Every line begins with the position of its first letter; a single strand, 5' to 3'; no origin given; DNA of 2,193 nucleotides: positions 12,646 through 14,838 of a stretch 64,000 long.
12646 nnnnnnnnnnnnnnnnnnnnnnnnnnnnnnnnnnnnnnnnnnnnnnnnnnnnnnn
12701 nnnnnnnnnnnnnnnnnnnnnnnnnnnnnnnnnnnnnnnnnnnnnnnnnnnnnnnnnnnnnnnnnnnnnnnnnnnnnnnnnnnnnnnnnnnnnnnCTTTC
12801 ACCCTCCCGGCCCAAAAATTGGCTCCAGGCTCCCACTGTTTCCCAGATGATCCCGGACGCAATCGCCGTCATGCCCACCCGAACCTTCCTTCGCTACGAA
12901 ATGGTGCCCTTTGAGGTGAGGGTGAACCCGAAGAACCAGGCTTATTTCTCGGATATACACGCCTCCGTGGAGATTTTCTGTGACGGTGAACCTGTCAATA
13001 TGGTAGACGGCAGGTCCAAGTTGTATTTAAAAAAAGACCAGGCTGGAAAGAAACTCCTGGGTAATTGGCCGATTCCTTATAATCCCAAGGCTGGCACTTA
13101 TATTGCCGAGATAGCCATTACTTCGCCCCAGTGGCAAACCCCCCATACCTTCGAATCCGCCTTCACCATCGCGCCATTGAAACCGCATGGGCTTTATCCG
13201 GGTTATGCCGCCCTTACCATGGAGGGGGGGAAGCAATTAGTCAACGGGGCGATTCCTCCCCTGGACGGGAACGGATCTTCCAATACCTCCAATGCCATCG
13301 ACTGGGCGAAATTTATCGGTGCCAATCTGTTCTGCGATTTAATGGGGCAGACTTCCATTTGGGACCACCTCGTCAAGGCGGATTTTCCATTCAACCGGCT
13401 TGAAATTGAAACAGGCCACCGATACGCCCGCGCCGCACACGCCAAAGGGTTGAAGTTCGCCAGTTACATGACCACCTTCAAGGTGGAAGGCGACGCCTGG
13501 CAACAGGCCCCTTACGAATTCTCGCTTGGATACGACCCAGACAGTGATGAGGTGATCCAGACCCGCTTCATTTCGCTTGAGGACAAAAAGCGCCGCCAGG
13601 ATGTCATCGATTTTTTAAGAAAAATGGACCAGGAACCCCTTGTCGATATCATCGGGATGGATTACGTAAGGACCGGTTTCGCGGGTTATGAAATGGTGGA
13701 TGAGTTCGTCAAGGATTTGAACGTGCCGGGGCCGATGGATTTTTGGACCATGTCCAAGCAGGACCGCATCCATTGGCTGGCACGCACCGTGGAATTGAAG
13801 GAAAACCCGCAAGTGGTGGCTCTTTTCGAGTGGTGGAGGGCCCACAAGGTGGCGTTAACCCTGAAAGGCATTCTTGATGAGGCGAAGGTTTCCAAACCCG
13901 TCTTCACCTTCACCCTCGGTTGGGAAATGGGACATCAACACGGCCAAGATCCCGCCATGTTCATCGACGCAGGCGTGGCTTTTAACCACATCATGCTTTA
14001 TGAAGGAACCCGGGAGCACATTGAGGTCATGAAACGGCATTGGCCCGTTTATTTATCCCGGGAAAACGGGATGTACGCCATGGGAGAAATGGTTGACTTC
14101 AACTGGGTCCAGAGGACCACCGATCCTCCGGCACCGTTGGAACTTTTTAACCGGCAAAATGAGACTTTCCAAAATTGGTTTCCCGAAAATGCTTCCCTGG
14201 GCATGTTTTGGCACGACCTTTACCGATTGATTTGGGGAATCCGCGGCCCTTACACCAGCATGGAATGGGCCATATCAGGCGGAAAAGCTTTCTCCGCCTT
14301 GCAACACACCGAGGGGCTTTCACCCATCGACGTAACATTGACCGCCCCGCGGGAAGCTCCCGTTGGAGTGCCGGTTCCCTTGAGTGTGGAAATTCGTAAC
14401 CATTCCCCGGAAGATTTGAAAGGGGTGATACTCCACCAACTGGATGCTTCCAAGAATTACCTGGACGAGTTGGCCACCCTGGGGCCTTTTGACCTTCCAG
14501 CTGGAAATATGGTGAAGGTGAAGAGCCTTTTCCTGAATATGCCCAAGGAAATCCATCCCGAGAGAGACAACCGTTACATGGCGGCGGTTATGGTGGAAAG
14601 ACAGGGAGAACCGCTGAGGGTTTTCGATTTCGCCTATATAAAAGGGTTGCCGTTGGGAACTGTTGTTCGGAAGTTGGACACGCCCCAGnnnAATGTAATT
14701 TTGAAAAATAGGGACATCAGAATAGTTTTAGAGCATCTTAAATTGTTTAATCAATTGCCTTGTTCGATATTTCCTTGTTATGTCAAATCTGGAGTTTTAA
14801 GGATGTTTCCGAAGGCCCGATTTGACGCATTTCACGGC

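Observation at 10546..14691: Single ORF fusing an RlmD/RumA rRNA methyltransferase to a membrane-anchored extracytoplasmic TIM-barrel-like domain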

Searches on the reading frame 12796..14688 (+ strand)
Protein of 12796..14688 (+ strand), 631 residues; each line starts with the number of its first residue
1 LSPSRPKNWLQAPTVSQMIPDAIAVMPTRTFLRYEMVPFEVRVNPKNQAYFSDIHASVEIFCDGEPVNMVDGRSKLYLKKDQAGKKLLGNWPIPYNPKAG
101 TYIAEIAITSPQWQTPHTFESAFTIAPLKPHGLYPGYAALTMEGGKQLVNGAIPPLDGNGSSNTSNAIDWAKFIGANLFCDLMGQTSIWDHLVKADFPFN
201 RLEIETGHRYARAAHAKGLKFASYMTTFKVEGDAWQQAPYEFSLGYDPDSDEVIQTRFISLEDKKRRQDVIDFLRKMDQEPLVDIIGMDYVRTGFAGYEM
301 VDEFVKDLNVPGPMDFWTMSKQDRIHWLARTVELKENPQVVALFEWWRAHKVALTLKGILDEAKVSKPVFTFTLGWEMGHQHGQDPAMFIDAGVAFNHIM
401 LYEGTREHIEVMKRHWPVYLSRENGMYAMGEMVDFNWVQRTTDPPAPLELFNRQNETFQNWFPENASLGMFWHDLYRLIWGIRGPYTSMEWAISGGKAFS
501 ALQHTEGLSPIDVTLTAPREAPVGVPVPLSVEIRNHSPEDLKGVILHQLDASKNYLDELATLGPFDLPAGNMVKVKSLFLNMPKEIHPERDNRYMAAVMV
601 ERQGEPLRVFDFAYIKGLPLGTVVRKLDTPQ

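Call 12: find_related_loci(query=window:12796-14688:+, collection=genome_contigs, flank=10000)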
Query window:12796-14688:+ (631 aa) in genome_contigs; peptide patterns used: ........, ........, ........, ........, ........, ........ (x = any residue, [..] = any of these).
49 stretches matched a pattern; 40 encode a relative of the query (tblastn E <= 1e-3); 39 distinct loci.
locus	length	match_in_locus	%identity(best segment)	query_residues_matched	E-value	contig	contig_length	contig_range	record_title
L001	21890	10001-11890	89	1-630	0e+0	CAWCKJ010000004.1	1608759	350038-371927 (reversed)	MAG: candidate division FCPU426 bacterium isolate MFD01231.bin.1.41 genome assembly, contig: contig_18727, whole genome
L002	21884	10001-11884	72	1-628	0e+0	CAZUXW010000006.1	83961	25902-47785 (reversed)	MAG TPA_asm: uncultured bacterium isolate binchicken_co54_368 genome assembly, contig: NODE_383_length_83961_cov_23.7027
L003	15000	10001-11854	73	1-618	0e+0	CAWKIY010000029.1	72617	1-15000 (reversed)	MAG: candidate division FCPU426 bacterium isolate MFD04540.bin.2.61 genome assembly, contig: contig_34460, whole genome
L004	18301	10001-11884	72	1-628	0e+0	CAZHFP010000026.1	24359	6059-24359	MAG TPA_asm: uncultured bacterium isolate binchicken_co54_505 genome assembly, contig: NODE_3581_length_24359_cov_13.370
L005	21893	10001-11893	70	1-631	0e+0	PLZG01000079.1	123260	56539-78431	MAG: candidate division FCPU426 bacterium isolate palsa_1180 73.20120700_P3D.179_contig_8513, whole genome shotgun seque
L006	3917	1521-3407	67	1-630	0e+0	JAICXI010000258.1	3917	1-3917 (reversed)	MAG: bacterium isolate LS_FP_2_bin.106 k141_5477593_length_3917_cov_10.9444, whole genome shotgun sequence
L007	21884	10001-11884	67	1-629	0e+0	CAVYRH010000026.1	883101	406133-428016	MAG: uncultured proteobacterium isolate MFD05512.bin.1.167 genome assembly, contig: contig_7921, whole genome shotgun se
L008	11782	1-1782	70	38-631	0e+0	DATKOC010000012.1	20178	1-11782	MAG TPA_asm: bacterium isolate SMAG_U14754 k141_1172017, whole genome shotgun sequence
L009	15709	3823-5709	66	1-629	0e+0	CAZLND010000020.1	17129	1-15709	MAG TPA_asm: uncultured bacterium isolate binchicken_co50_333 genome assembly, contig: NODE_3752_length_17129_cov_5.8488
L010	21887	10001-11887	78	1-629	0e+0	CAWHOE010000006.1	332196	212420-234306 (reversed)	MAG: candidate division FCPU426 bacterium isolate MFD01223.bin.2.21 genome assembly, contig: contig_106670, whole genome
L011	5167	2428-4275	65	1-616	0e+0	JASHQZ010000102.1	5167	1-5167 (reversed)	MAG: candidate division FCPU426 bacterium isolate JOPF088 JOPF_NEAR_contig_380759, whole genome shotgun sequence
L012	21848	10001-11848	65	1-616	0e+0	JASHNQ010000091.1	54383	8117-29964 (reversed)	MAG: candidate division FCPU426 bacterium isolate JOPF001 JOPF_AWAY_contig_1275290, whole genome shotgun sequence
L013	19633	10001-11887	70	1-629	0e+0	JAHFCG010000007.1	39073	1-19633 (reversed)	MAG: candidate division FCPU426 bacterium isolate nzgw216 NODE_187_length_39074_cov_3.608990, whole genome shotgun seque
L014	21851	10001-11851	63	1-617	0e+0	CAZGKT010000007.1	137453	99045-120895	MAG TPA_asm: uncultured bacterium isolate binchicken_co162_638 genome assembly, contig: NODE_97_length_137453_cov_9.4619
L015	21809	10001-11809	62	16-618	0e+0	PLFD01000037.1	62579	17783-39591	MAG: candidate division FCPU426 bacterium isolate bog_1179 73.20110800_S3S.14_contig_9, whole genome shotgun sequence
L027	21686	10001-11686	30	30-585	1e-80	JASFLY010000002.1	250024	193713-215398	MAG: Candidatus Zixiibacteriota bacterium isolate D0817M20remetaG_Bin_28 D0817M20remetaG_FD_scaffold_4_c1, whole genome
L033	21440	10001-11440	33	31-516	2e-73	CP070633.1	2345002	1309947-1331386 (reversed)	MAG: Candidatus Coatesbacteria bacterium isolate bin961 chromosome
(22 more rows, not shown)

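Call 22: predict_structure(alignment_id=A1)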
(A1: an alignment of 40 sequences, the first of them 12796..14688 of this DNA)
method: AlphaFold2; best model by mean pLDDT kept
length: 631 residues; sequences in the alignment: 40
mean_pLDDT: 88.9   pTM: 0.89
mean pLDDT of the five models: 88.9, 88.6, 88.2, 86.8, 85.8
residues with pLDDT >= 90: 435; 70-90: 145; 50-70: 35; < 50: 16
segments of 3 or more residues with pLDDT < 50: 1-11, 628-631
pLDDT, mean of each block of 10 residues (from residue 1): 31 63 86 95 82 92 94 92 88 94 94 88 94 95 66 83 86 95 91 90 88 95 96 94 96 96 97 98 97 95 93 91 97 94 97 98 98 93 96 97 81 91 90 68 76 92 92 78 78 95 93 94 90 95 96 93 94 92 85 94 90 91 56 34
secondary structure, 60 per line:
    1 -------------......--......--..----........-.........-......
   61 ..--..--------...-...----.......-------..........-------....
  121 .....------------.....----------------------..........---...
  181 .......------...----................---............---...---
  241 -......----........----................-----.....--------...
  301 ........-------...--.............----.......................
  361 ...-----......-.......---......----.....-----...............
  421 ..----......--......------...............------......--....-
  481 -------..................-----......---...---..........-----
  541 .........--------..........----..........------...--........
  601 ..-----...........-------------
elements in order: E14-19 E22-27 E36-43 H45-53 E55-62 E75-77 E79-81 E86-92 E100-109 E117-125 E138-142 H165-174 E178-187 H201-216 E220-231 E242-247 E252-259 H264-279 E285-289 H298-308 H321-333 H338-363 E369-374 H376-382 H386-391 E396-400 H406-422 E427-432 H435-440 H447-461 E468-473 H476-479 H488-505 E511-516 E520-522 E526-535 E541-549 E558-567 E572-581 E593-602 E608-618

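Call 25: search_protein_families(library=pfam, proteins=[window:12796-14688:+, L033:9818-11839:+, L027:9812-11818:+], max_evalue=10)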
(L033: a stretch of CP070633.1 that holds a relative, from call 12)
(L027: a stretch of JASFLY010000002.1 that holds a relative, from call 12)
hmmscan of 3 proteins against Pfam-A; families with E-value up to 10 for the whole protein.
window:12796-14688:+ (631 aa): 0 families

L033:9818-11839:+ (674 aa): 1 family
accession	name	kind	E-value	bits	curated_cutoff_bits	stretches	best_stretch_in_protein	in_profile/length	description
PF01835.25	MG2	-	0.0013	19.5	32.8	1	103-143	47-87/96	MG2 domain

L027:9812-11818:+ (669 aa): 1 family
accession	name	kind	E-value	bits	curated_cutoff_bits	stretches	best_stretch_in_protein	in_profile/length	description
PF01835.25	MG2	-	0.094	13.5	32.8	1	107-146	48-87/96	MG2 domain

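Call 44: fold_search(model_id=the predicted structure, library=pdb)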
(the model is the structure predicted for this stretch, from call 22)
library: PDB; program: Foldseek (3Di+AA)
matches with E <= 10: 1958; with E <= 0.001: 307
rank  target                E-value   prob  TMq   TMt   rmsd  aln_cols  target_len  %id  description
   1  5axh_A                1.2e-13  1.00  0.32  0.34  26.8       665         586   11  Crystal structure of thermophilic dextranase from Thermoanaerobacter pseudethanolicus, D312G mutant in complex with is (released 2015-11-11)
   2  5axh_B                3.8e-13  1.00  0.30  0.32  26.6       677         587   12  Crystal structure of thermophilic dextranase from Thermoanaerobacter pseudethanolicus, D312G mutant in complex with is (released 2015-11-11)
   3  5axg_B                5.6e-13  1.00  0.31  0.33  27.4       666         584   12  Crystal structure of thermophilic dextranase from Thermoanaerobacter pseudethanolicus (released 2015-11-11)
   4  5axg_A                7.4e-13  1.00  0.31  0.33  26.5       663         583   11  Crystal structure of thermophilic dextranase from Thermoanaerobacter pseudethanolicus (released 2015-11-11)
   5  6dxu_A                6.1e-12  1.00  0.32  0.27  19.8       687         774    8  Crystal Structure of Parabacteroides merdae Beta-Glucuronidase (GUS) (released 2019-02-27)
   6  6dxu_B                6.1e-12  1.00  0.31  0.26  19.6       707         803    9  Crystal Structure of Parabacteroides merdae Beta-Glucuronidase (GUS) (released 2019-02-27)
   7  2vr4_A                1.6e-11  1.00  0.23  0.19  22.1       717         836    9  Transition-state mimicry in mannoside hydrolysis: characterisation of twenty six inhibitors and insight into binding f (released 2008-04-08)
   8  8dhe_A                1.8e-11  1.00  0.30  0.29  19.4       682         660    9  Tannerella forsythia beta-glucuronidase (mL1) (released 2023-05-17)
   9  6dxu_D                2.6e-11  1.00  0.28  0.23  19.8       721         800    8  Crystal Structure of Parabacteroides merdae Beta-Glucuronidase (GUS) (released 2019-02-27)
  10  2vo5_A                2.9e-11  1.00  0.24  0.19  21.8       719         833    9  Structural and biochemical evidence for a boat-like transition state in beta-mannosidases (released 2008-04-01)
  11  6d7j_C                4.0e-11  1.00  0.31  0.26  19.8       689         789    9  The Crystal Structure of Parabacteroides merdae Beta-Glucuronidase (GUS) with Glycerol in Active-Site (released 2019-05-01)
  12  6d7j_D                4.8e-11  1.00  0.30  0.25  20.5       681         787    9  The Crystal Structure of Parabacteroides merdae Beta-Glucuronidase (GUS) with Glycerol in Active-Site (released 2019-05-01)
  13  6dxu_C                5.6e-11  1.00  0.30  0.25  20.4       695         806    9  Crystal Structure of Parabacteroides merdae Beta-Glucuronidase (GUS) (released 2019-02-27)
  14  8dhl_B                6.0e-11  1.00  0.29  0.24  19.8       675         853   10  Tannerella forsythia beta-glucuronidase (L2) (released 2023-05-17)
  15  8dhe_C                6.3e-11  1.00  0.29  0.28  19.4       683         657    9  Tannerella forsythia beta-glucuronidase (mL1) (released 2023-05-17)
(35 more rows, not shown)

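Call 51: search_protein_representatives(protein=window:12796-14688:+)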
Query: 631 residues. Proteins with E-value up to 0.001 (for the whole library): 198; up to 1e-10: 170; up to 1e-30: 125. The best 150 are listed.
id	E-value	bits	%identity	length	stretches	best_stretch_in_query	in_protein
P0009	0.0e+00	1079.0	70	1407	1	2-628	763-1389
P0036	8.0e-285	962.6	63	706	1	5-618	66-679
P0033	4.1e-284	960.3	62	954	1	13-630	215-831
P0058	4.3e-121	421.6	55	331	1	305-629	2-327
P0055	4.6e-107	375.3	35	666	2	122-619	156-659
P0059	3.4e-102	359.2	36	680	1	60-615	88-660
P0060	3.2e-97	342.8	36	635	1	30-551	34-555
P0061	7.7e-97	341.5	34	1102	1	5-552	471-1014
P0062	1.5e-95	337.2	35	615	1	32-616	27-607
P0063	7.8e-95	334.9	34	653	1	88-615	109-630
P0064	1.7e-94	333.8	33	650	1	33-544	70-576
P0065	9.5e-94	331.3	35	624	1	29-543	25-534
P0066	1.2e-92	327.6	32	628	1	28-551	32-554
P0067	2.3e-92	326.7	35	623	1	71-542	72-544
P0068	1.1e-91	324.4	37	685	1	28-524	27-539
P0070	2.2e-88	313.6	32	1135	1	29-580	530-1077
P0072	7.5e-85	301.9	31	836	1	20-544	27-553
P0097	9.4e-72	258.6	31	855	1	33-515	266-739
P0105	5.5e-68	246.2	29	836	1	24-547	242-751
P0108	1.3e-66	241.6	31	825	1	94-524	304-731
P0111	1.3e-65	238.4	30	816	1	29-517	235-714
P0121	2.1e-61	224.4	31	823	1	90-546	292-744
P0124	1.5e-60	221.6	31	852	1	63-517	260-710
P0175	3.5e-33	131.2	27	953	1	26-540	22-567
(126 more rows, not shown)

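Call 52: search_protein_families(library=pfam, proteins=[P0061, P0070, P0097, P0105, P0108, P0111, P0121, P0124, P0175, P0072], max_evalue=0.001)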
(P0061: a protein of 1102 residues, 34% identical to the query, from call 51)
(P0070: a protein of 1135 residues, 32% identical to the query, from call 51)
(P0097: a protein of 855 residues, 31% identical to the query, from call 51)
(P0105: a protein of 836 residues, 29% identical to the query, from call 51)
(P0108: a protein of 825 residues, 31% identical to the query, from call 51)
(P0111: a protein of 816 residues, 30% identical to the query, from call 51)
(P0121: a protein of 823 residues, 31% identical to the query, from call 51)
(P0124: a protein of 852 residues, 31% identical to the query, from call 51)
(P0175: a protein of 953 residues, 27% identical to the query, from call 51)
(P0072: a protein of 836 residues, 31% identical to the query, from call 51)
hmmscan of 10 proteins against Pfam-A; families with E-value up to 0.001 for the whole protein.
P0061 (1102 aa): 0 families

P0070 (1135 aa): 0 families

P0097 (855 aa): 0 families

P0105 (836 aa): 0 families

P0108 (825 aa): 0 families

P0111 (816 aa): 0 families

P0121 (823 aa): 0 families

P0124 (852 aa): 0 families

P0175 (953 aa): 0 families

P0072 (836 aa): 0 families

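Call 63: find_encoding_contigs(protein=P0070, flank=8000, max_places=3)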
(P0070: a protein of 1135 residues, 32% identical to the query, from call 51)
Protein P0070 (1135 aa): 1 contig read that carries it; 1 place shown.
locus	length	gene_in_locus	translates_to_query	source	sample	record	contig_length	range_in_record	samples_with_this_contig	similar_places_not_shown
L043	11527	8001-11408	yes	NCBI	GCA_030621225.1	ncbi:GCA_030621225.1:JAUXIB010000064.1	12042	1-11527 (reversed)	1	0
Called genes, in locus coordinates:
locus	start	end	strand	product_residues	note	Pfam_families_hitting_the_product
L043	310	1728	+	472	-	PF00089:Trypsin, PF13365:Trypsin_2, PF00595:PDZ (weak), PF13180:PDZ_2, PF17820:PDZ_6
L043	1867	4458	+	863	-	PF02861:Clp_N, PF23569:NBD_SMAX1, PF00004:AAA, PF17871:AAA_lid_9, PF00004:AAA, PF07724:AAA_2, PF07728:AAA_5, PF10431:ClpB_D2-small, +9 more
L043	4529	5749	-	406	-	PF03825:Nuc_H_symport, PF12832:MFS_1_like, PF07690:MFS_1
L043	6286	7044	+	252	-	PF10502:Peptidase_S26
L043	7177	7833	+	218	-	PF04028:DUF374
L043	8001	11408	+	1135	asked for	PF21579:PabTrmU54_TRAM_dom (weak)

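Call 65: list_cluster_members(proteins=[P0070, P0061, P0054, P0001, P0002])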
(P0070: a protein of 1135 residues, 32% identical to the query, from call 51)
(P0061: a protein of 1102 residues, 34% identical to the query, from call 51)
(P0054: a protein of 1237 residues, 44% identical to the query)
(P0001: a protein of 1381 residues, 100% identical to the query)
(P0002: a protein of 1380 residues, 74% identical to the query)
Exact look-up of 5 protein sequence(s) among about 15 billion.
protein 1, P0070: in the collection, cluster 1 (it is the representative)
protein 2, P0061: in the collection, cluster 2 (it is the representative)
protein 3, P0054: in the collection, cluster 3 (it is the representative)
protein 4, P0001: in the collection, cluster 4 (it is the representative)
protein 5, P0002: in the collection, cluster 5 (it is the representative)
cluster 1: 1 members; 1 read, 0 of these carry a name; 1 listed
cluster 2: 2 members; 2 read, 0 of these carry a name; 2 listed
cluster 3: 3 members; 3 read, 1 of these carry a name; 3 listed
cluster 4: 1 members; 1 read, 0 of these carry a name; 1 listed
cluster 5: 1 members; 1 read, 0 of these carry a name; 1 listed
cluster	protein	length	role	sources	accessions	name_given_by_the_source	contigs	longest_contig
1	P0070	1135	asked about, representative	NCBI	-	-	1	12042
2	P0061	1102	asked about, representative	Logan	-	-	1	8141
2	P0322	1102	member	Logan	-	-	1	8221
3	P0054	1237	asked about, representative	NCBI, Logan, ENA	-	-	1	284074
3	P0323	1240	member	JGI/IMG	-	23S rRNA (uracil1939-C5)-methyltransferase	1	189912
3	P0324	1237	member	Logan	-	-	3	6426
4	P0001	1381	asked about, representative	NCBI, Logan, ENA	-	-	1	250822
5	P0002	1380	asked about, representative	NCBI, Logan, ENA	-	-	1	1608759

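Call 67: find_homologous_proteins(query=P0070, max_evalue=1e-20)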
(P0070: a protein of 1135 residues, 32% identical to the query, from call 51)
Query P0070 (1135 aa): 2 proteins with E <= 1e-20 among 8000 candidates.
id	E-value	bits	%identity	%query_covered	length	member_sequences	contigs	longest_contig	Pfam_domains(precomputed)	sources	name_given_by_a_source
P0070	0.0e+0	2632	100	100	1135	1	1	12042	PF21579.5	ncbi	-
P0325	0.0e+0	1874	70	100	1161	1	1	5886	PF21579.5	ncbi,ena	-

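Call 78: search_protein_families(library=ncbifam, proteins=[window:12796-14688:+], max_evalue=1)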
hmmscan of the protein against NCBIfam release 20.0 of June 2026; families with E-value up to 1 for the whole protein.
window:12796-14688:+ (631 aa): 0 families
